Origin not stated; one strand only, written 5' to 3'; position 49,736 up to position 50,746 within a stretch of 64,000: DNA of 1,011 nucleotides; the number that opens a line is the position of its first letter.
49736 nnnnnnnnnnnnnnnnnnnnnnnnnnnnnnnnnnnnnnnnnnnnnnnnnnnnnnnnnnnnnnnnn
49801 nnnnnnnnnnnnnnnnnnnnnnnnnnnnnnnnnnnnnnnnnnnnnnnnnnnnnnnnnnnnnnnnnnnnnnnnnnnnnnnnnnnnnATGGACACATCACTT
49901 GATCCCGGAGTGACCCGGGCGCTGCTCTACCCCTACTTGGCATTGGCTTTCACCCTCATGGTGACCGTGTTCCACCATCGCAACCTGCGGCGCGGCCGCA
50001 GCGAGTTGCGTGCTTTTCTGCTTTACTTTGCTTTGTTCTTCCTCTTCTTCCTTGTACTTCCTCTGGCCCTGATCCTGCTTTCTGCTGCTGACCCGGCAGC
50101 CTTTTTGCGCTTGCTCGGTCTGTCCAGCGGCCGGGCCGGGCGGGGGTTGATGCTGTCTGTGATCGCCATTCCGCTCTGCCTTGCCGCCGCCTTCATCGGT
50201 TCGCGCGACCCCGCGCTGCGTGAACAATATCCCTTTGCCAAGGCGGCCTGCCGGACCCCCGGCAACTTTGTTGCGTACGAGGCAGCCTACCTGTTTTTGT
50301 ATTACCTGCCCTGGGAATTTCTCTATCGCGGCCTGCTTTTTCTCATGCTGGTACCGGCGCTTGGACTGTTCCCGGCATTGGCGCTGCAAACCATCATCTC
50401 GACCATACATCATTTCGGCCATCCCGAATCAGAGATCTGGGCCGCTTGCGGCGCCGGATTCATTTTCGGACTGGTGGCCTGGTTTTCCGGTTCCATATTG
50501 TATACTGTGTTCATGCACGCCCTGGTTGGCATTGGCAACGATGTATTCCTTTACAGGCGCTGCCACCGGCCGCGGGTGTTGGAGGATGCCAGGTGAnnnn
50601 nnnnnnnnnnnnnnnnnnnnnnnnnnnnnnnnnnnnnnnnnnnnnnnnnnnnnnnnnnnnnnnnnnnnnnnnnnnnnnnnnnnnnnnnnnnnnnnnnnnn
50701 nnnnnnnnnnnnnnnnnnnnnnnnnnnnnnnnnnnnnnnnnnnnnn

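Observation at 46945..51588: GC-rich, translationally coupled five-gene operon: three paralogous extended-SDR epimerase/dehydratase genes interleaved with a PAP2 (SMS/IPC-synthase-like) membrane protein and a CPBP intramembrane protease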

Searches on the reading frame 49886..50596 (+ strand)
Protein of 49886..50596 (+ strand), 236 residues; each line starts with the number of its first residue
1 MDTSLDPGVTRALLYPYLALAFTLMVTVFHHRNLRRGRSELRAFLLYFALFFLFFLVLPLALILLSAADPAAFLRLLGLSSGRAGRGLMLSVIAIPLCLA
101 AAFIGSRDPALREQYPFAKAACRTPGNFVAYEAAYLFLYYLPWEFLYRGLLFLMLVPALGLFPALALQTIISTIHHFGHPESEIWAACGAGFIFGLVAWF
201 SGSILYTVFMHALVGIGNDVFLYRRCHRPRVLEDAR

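Call 3: search_protein_families(library=pfam, proteins=[window:49886-50596:+], max_evalue=0.01)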
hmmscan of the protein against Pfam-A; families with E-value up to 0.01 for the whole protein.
window:49886-50596:+ (236 aa): 1 family
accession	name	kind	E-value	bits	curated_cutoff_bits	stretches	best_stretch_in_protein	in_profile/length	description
PF02517.21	Rce1-like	-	1.2e-05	26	22.4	1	140-214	16-90/93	Type II CAAX prenyl endopeptidase Rce1-like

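Call 4: search_protein_families(library=ncbifam, proteins=[window:49886-50596:+], max_evalue=0.01)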
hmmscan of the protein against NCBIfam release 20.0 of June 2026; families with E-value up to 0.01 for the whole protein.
window:49886-50596:+ (236 aa): 1 family
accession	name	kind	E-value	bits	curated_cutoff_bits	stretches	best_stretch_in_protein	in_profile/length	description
NF040590.1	CPBP_Pyro_MrtA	exception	2.1e-11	44.4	200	1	43-219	22-189/194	CPBP family archaeomyxosortase MrtA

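Call 14: search_solved_structures(query=window:49886-50596:+, max_evalue=1, show_alignments=2)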
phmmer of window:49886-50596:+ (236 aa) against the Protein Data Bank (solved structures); distinct sequences matched with E-value up to 1: 0.

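Call 35: find_homologous_proteins(query=window:49886-50596:+, max_evalue=0.001)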
Query window:49886-50596:+ (236 aa): 174 proteins with E <= 0.001 among 3297 candidates; the best 120 are listed.
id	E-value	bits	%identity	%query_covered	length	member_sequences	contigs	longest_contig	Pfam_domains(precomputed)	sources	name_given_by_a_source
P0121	1.7e-149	514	100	100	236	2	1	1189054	PF02517.22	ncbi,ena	-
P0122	2.5e-127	441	84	100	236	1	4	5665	PF02517.22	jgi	jgi:membrane protease YdiL (CAAX protease family)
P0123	1.1e-124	433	85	100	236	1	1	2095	PF02517.22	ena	-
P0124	1.6e-124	432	83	100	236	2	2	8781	PF02517.22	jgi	jgi:membrane protease YdiL (CAAX protease family)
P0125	4.2e-121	421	81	100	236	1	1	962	PF02517.22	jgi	jgi:membrane protease YdiL (CAAX protease family)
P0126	5.4e-120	417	81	100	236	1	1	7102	PF02517.22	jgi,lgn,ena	-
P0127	1.6e-119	416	80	100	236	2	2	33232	PF02517.22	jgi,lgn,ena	-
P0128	1.5e-118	413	81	97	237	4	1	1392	PF02517.22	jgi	jgi:membrane protease YdiL (CAAX protease family)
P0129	1.3e-117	409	80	97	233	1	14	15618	PF02517.22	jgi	jgi:membrane protease YdiL (CAAX protease family)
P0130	2.1e-117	409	82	97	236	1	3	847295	PF02517.22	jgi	jgi:membrane protease YdiL (CAAX protease family)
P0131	1.2e-115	403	78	100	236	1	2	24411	PF02517.22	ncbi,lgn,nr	ncbi:MAG: CPBP family intramembrane metalloprotease [Candidatus Aminicenantes bacterium]|nr:CPBP fam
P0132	1.3e-115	403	78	99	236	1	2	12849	PF02517.22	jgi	-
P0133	9.7e-115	400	83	94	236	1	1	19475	PF02517.22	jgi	jgi:membrane protease YdiL (CAAX protease family)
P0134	4.4e-114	398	81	97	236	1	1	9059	PF02517.22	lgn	-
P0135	4.5e-114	398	80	97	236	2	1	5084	PF02517.22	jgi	jgi:membrane protease YdiL (CAAX protease family)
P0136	5.6e-114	398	78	99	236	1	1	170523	PF02517.22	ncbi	-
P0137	7.8e-114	397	79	97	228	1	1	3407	PF02517.22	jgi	jgi:membrane protease YdiL (CAAX protease family)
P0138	1.2e-113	396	80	94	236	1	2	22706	PF02517.22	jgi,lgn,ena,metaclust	metaclust:\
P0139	2.6e-113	395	78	100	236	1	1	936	PF02517.22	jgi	jgi:uncharacterized protein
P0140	1.3e-112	393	77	100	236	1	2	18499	PF02517.22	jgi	jgi:membrane protease YdiL (CAAX protease family)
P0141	2.1e-111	389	77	97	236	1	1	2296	PF02517.22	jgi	jgi:membrane protease YdiL (CAAX protease family)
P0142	2.1e-111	389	79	93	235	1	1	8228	PF02517.22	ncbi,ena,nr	ncbi:MAG TPA: CPBP family intramembrane glutamic endopeptidase [Candidatus Binatia bacterium]|nr:CPB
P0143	3.2e-110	385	74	100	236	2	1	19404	PF02517.22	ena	-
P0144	2.8e-109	382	76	100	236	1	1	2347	PF02517.22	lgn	-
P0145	4.0e-109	382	76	100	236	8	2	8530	PF02517.22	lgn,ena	-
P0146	4.6e-109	382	73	100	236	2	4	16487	PF02517.22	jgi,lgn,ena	jgi:hypothetical protein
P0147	1.8e-108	380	77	98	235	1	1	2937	PF02517.22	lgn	-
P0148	5.3e-108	378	77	99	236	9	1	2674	PF02517.22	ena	-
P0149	2.4e-107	376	72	99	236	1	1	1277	PF02517.22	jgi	jgi:hypothetical protein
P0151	2.3e-106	373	78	92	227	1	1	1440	PF02517.22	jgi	jgi:membrane protease YdiL (CAAX protease family)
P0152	1.1e-99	351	70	98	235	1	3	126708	PF02517.22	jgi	jgi:membrane protease YdiL (CAAX protease family)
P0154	4.2e-85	303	62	94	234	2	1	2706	PF02517.22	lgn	-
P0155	4.9e-84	300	63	92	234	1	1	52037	PF02517.22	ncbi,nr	ncbi:MAG: CPBP family intramembrane metalloprotease [Candidatus Aminicenantes bacterium]|nr:CPBP fam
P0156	6.4e-84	299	63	92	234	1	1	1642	PF02517.22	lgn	-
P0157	7.8e-84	299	60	94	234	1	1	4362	PF02517.22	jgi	jgi:membrane protease YdiL (CAAX protease family)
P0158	1.1e-82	295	61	92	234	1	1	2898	PF02517.22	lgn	-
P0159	2.0e-82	294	61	92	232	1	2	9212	PF02517.22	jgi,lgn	-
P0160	1.1e-81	292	60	95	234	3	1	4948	PF02517.22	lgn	-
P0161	2.1e-81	291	60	93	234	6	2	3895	PF02517.22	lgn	-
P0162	2.2e-81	291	60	93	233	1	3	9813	PF02517.22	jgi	jgi:membrane protease YdiL (CAAX protease family)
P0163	2.7e-81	291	59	97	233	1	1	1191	PF02517.22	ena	-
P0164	4.3e-81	290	81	67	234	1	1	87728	PF02517.22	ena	-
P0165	5.1e-81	290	61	91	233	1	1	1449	PF02517.22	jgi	jgi:membrane protease YdiL (CAAX protease family)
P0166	1.9e-80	288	57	97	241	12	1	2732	PF02517.22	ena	-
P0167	5.8e-80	286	60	93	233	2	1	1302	PF02517.22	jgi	jgi:membrane protease YdiL (CAAX protease family)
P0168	2.2e-79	284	59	97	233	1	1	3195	PF02517.22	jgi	jgi:membrane protease YdiL (CAAX protease family)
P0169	3.1e-79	284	58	93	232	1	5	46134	PF02517.22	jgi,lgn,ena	-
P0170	9.8e-79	282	60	92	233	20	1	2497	PF02517.22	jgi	-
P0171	8.3e-78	279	59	92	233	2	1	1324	PF02517.22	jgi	-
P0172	8.9e-77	276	59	97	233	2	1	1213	PF02517.22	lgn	-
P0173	2.0e-76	275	56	92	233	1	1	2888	PF02517.22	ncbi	-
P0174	5.0e-76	273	57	94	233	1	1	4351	PF02517.22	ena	-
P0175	7.8e-76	273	59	93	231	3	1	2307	PF02517.22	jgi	jgi:membrane protease YdiL (CAAX protease family)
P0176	7.9e-76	273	58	96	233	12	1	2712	PF02517.22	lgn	-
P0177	1.3e-75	272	59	93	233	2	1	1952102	PF02517.22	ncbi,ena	-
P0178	2.5e-75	271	57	94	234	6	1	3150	PF02517.22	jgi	-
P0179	6.6e-75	270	59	92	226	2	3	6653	PF02517.22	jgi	jgi:membrane protease YdiL (CAAX protease family)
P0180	8.8e-75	269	57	92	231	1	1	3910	PF02517.22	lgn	-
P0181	1.1e-74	269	55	94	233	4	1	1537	PF02517.22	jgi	jgi:membrane protease YdiL (CAAX protease family)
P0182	1.5e-74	269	58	96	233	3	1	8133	PF02517.22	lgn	-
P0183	1.9e-74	268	57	93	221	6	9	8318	PF02517.22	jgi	jgi:membrane protease YdiL (CAAX protease family)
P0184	2.0e-74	268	54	95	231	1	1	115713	PF02517.22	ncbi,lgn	ncbi:MAG: CPBP family intramembrane glutamic endopeptidase [Candidatus Aminicenantales bacterium]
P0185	2.0e-74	268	57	95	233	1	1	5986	PF02517.22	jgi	jgi:membrane protease YdiL (CAAX protease family)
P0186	1.1e-73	266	59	94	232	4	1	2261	PF02517.22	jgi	jgi:membrane protease YdiL (CAAX protease family)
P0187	1.6e-73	265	54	97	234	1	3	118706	PF02517.22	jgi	jgi:membrane protease YdiL (CAAX protease family)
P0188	1.8e-73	265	55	95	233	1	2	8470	PF02517.22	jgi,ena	-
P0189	2.7e-73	264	55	92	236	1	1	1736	PF02517.22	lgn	-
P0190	4.8e-73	264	53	92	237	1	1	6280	PF02517.22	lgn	-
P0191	5.7e-73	263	59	84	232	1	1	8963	PF02517.22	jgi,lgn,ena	-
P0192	7.9e-73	263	52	96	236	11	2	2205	PF02517.22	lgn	-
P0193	2.8e-72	261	56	94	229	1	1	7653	PF02517.22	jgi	jgi:membrane protease YdiL (CAAX protease family)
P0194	3.0e-72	261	54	95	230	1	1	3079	PF02517.22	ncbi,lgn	-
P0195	3.2e-72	261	56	93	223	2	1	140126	PF02517.22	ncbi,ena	-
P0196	4.3e-72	261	53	95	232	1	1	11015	PF02517.22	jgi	jgi:membrane protease YdiL (CAAX protease family)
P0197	1.3e-71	259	53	94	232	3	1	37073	PF02517.22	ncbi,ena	-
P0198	2.8e-71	258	55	93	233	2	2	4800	PF02517.22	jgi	jgi:membrane protease YdiL (CAAX protease family)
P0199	3.7e-71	257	54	96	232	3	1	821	PF02517.22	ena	-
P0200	4.3e-71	257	55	87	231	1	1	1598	PF02517.22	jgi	-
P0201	6.4e-71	257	56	91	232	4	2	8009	PF02517.22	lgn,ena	-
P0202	9.3e-71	256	56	92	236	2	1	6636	PF02517.22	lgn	-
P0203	1.2e-70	256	52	95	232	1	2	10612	PF02517.22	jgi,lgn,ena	jgi:membrane protease YdiL (CAAX protease family)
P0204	1.5e-70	255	55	93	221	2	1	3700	PF02517.22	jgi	jgi:membrane protease YdiL (CAAX protease family)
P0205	2.8e-70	255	59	86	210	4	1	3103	PF02517.22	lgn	-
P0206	3.6e-70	254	54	91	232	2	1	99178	PF02517.22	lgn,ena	-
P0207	7.2e-70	253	52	94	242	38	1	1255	PF02517.22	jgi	jgi:membrane protease YdiL (CAAX protease family)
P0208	9.4e-70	253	53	94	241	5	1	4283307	PF02517.22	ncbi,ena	-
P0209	1.1e-69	253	54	92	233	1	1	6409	PF02517.22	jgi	jgi:membrane protease YdiL (CAAX protease family)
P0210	2.9e-69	251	57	90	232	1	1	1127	PF02517.22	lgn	-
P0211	3.1e-69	251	52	94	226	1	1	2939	PF02517.22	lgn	-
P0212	6.0e-69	250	52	95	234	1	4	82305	PF02517.22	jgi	jgi:membrane protease YdiL (CAAX protease family)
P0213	6.5e-69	250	55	91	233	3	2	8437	PF02517.22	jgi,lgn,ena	-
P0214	8.1e-69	250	52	93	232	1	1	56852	PF02517.22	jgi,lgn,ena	-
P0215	1.0e-68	249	54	95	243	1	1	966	PF02517.22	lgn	-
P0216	1.1e-68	249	54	92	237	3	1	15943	PF02517.22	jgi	jgi:membrane protease YdiL (CAAX protease family)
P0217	2.4e-68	248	56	91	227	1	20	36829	PF02517.22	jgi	jgi:membrane protease YdiL (CAAX protease family)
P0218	3.1e-68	248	54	93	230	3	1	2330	PF02517.22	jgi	jgi:membrane protease YdiL (CAAX protease family)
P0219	3.6e-68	248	54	97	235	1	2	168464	PF02517.22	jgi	jgi:membrane protease YdiL (CAAX protease family)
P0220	5.9e-68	247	51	97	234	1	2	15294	PF02517.22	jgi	jgi:membrane protease YdiL (CAAX protease family)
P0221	6.2e-68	247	55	92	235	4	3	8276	PF02517.22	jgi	jgi:membrane protease YdiL (CAAX protease family)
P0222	9.7e-68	246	54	92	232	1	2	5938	PF02517.22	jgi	jgi:membrane protease YdiL (CAAX protease family)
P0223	1.3e-67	246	51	95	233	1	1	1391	PF02517.22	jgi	jgi:membrane protease YdiL (CAAX protease family)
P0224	1.4e-67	246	52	96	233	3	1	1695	PF02517.22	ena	-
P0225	2.2e-67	245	52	95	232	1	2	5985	PF02517.22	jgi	jgi:membrane protease YdiL (CAAX protease family)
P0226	2.8e-67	245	54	92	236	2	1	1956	PF02517.22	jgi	-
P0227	7.4e-67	243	57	92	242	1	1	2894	PF02517.22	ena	-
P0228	8.7e-67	243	53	95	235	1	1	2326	PF02517.22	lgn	-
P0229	9.8e-67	243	54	94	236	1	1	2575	PF02517.22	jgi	jgi:membrane protease YdiL (CAAX protease family)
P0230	1.2e-66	243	53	92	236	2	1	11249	PF02517.22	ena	-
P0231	1.8e-66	242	52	95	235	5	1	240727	PF02517.22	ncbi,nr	ncbi:MAG: CPBP family intramembrane metalloprotease [Candidatus Aminicenantes bacterium]|nr:CPBP fam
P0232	4.1e-66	241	54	88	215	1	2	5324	PF02517.22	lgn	-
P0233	1.2e-65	239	51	94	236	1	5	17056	PF02517.22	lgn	-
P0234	1.5e-65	239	52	94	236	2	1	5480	PF02517.22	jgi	jgi:membrane protease YdiL (CAAX protease family)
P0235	1.6e-65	239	52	94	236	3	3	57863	PF02517.22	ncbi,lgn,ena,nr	ncbi:MAG: CPBP family intramembrane metalloprotease [Acidobacteria bacterium]|nr:CPBP family intrame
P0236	1.6e-65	239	53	84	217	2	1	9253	PF02517.22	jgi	jgi:membrane protease YdiL (CAAX protease family)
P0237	1.7e-65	239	48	94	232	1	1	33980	PF02517.22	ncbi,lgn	-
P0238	1.8e-65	239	55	92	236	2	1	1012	PF02517.22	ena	-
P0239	3.0e-65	238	53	93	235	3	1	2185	PF02517.22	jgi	-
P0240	6.9e-65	237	53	92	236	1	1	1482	PF02517.22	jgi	jgi:membrane protease YdiL (CAAX protease family)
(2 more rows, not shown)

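Call 41: predict_structure(alignment_id=A3)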
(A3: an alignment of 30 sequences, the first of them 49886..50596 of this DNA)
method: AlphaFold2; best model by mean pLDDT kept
length: 236 residues; sequences in the alignment: 30
mean_pLDDT: 86.5   pTM: 0.84
mean pLDDT of the five models: 86.5, 85.8, 85.5, 82.1, 80.8
residues with pLDDT >= 90: 120; 70-90: 98; 50-70: 12; < 50: 6
segments of 3 or more residues with pLDDT < 50: 1-5
pLDDT, mean of each block of 10 residues (from residue 1): 59 94 93 90 95 97 94 93 87 82 81 77 85 92 95 92 94 83 84 93 92 86 72 51
secondary structure, 60 per line:
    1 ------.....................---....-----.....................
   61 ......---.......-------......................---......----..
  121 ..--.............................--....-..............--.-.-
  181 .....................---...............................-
elements in order: H7-27 H31-34 H40-66 H70-76 H84-105 H109-114 H119-122 H125-153 H156-159 H161-174 H181-201 H205-235

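Call 44: fold_search(model_id=the predicted structure, library=pdb)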
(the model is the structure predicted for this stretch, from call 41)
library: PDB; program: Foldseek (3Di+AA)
matches with E <= 10: 199; with E <= 0.001: 0
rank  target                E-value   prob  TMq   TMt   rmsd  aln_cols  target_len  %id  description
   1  8ubg_A                1.3e+00  0.15  0.27  0.28  15.1       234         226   14  DpHF19 filament (released 2024-04-10)
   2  9kwg_A                1.4e+00  0.10  0.20  0.18  17.1       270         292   14  Structure of mouse C5a bound mouse C5aR1 in complex with Go (released 2025-11-26)
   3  9iya_A                1.5e+00  0.12  0.22  0.15  17.8       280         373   14  Cryo-EM structure of GPR55-Fab-Nb-ONO-9710531 complex (released 2025-01-01)
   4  9as5                  1.5e+00  0.10  0.21  0.19  16.1       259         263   14  Local refinement of 5-HT2AR bound to Mescaline in complex with a mini-Gq protein and scFv16 obtained by cryo-electron mi (released 2025-04-02)
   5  9k07_R                1.5e+00  0.09  0.21  0.19  19.5       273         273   12  Cryo-EM structure of the DSO-5a-bound human BRS3-Gq complex (released 2025-08-27)
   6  3p5n_A                1.5e+00  0.08  0.14  0.17  17.0       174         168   19  Structure and mechanism of the S component of a bacterial ECF transporter (released 2010-11-03)
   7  7wu2_R                1.6e+00  0.07  0.17  0.15  18.7       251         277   14  Cryo-EM structure of the adhesion GPCR ADGRD1 in complex with miniGs (released 2022-04-27)
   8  8xgu_A                1.7e+00  0.12  0.24  0.20  18.2       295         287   11  a peptide receptor complex structure (released 2024-10-30)
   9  8i2z                  1.8e+00  0.06  0.18  0.17  20.5       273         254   15  Cryo-EM structure of the zeaxanthin-bound kin4B8 (released 2023-03-29)
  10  7n58_A                1.8e+00  0.06  0.17  0.09  22.4       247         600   16  Structure of AtAtm3 in the inward-facing conformation (released 2022-04-13)
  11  8u4s_C                1.9e+00  0.06  0.16  0.15  19.6       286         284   12  Structure of trimeric CXCR4 in complex with REGN7663 Fab (released 2024-03-13)
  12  8u4n_R                2.0e+00  0.08  0.19  0.17  19.3       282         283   11  Structure of Apo CXCR4/Gi complex (released 2024-03-13)
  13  7wbj_R                2.1e+00  0.08  0.21  0.15  17.6       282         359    9  Cryo-EM structure of N-terminal modified human vasoactive intestinal polypeptide receptor 2 (VIP2R) in complex with PA (released 2022-05-18)
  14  8xft_A                2.2e+00  0.08  0.21  0.09  16.9       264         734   14  LGR4-RSPO2-ZNRF3(1:1:1) (released 2024-12-04)
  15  7rmg_R                2.2e+00  0.06  0.17  0.15  18.7       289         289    9  Substance P bound to active human neurokinin 1 receptor in complex with miniGs/q70 (released 2021-11-03)
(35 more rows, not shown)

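Call 51: find_encoding_contigs(protein=P0121, flank=10000, max_places=3)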
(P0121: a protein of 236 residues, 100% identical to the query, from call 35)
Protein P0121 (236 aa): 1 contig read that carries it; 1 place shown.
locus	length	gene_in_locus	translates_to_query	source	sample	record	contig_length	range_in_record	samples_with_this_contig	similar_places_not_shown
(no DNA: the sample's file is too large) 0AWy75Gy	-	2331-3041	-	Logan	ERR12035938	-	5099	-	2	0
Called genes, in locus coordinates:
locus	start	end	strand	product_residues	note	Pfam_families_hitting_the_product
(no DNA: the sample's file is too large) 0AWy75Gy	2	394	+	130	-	?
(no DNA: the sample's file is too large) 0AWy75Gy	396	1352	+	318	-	PF14378:PAP2_3, PF01569:PAP2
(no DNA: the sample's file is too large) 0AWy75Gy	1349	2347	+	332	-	PF01073:3Beta_HSD, PF01370:Epimerase, PF04321:RmlD_sub_bind (weak), PF13460:NAD_binding_10, PF16363:GDP_Man_Dehyd, PF07993:NAD_binding_4 (weak)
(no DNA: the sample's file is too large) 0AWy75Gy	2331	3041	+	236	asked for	PF02517:Rce1-like (weak)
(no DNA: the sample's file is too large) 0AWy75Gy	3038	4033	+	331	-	PF01073:3Beta_HSD, PF01370:Epimerase, PF04321:RmlD_sub_bind (weak), PF13460:NAD_binding_10, PF16363:GDP_Man_Dehyd, PF07993:NAD_binding_4 (weak)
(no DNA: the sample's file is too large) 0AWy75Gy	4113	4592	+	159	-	-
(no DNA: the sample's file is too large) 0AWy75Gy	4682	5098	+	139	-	?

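Call 83: search_protein_representatives(alignment_id=A3)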
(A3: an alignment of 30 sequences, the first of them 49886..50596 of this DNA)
Query: 30 sequences, 232 profile positions. Proteins with E-value up to 0.001 (for the whole library): 2050; up to 1e-10: 752; up to 1e-30: 57. The best 150 are listed.
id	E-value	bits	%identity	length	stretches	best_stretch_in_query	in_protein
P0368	1.8e-96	338.3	-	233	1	1-229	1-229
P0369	2.3e-86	305.3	-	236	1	9-230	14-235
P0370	1.2e-83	296.3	-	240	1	10-228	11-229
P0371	1.3e-79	283.1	-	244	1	9-229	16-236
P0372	6.9e-75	267.7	-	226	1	11-230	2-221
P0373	5.9e-73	261.4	-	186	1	46-230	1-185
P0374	7.1e-73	261.1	-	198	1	37-229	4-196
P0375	2.5e-67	243.0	-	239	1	10-229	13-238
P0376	3.2e-64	232.8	-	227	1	13-226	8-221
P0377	5.8e-62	225.4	-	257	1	8-228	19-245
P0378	1.8e-55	204.2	-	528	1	9-169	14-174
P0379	1.5e-53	197.9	-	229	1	11-227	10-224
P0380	1.4e-52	194.7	-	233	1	13-231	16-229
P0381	1.3e-51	191.6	-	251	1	11-230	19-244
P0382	6.9e-51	189.2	-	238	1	13-229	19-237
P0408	1.1e-32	129.6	-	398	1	78-178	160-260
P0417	1.6e-31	125.8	-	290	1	49-222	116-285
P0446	6.8e-29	117.2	-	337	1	39-223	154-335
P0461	4.7e-28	114.4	-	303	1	34-224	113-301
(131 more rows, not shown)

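Call 84: search_protein_families(library=pfam, proteins=[P0378, P0408, P0446, P0461, P0417], max_evalue=0.001)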
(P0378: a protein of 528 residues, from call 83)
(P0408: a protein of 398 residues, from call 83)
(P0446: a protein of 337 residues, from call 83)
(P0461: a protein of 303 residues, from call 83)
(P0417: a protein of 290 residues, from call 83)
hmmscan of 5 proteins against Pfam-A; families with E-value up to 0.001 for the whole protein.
P0378 (528 aa): 7 families
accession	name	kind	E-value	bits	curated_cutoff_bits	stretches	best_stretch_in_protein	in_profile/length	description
PF01073.25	3Beta_HSD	-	1.2e-17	64.3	22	1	240-374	1-141/280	3-beta hydroxysteroid dehydrogenase/isomerase family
PF01370.27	Epimerase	-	7.5e-15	55.4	20.9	1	239-369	1-131/240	NAD dependent epimerase/dehydratase family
PF13460.12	NAD_binding_10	-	8e-14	52.4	27.2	1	243-355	1-101/184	NAD(P)H-binding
PF07993.18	NAD_binding_4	-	2.1e-07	30.8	20.1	0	300-365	85-148/258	Male sterility protein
PF05368.20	NmrA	-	1.6e-05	25.1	27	1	238-353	4-107/298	NmrA-like family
PF16363.11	GDP_Man_Dehyd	-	8e-05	22.7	27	1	240-370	1-146/332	GDP-mannose 4,6 dehydratase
PF04321.23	RmlD_sub_bind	-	0.00043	19.9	27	1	238-352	2-101/287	RmlD substrate binding domain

P0408 (398 aa): 5 families
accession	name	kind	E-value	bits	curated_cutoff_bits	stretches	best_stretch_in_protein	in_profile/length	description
PF13439.12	Glyco_transf_4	-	8.4e-14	52.4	28.5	1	8-97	67-161/170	Glycosyltransferase Family 4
PF13579.12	Glyco_trans_4_4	-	2.1e-10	41.6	29.7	1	6-98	65-155/158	Glycosyl transferase 4-like domain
PF08323.17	Glyco_transf_5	-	2.3e-05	24.6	22.7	1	10-79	124-219/239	Starch synthase catalytic domain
PF13460.12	NAD_binding_10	-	0.0002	21.7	27.2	1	330-389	10-68/184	NAD(P)H-binding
PF13477.12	Glyco_trans_4_2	-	0.00096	19.8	23.4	0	8-77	69-139/139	Glycosyl transferase 4-like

P0446 (337 aa): 1 family
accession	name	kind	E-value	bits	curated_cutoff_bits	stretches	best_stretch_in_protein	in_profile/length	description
PF02517.21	Rce1-like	-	5.6e-08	33.4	22.4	1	251-326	15-90/93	Type II CAAX prenyl endopeptidase Rce1-like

P0461 (303 aa): 1 family
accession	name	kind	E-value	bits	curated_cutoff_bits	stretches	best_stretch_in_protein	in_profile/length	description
PF02517.21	Rce1-like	-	2.8e-10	40.8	22.4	1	221-290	20-89/93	Type II CAAX prenyl endopeptidase Rce1-like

P0417 (290 aa): 1 family
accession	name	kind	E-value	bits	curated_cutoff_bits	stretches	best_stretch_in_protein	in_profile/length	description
PF02517.21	Rce1-like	-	5.9e-10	39.7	22.4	1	191-277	4-90/93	Type II CAAX prenyl endopeptidase Rce1-like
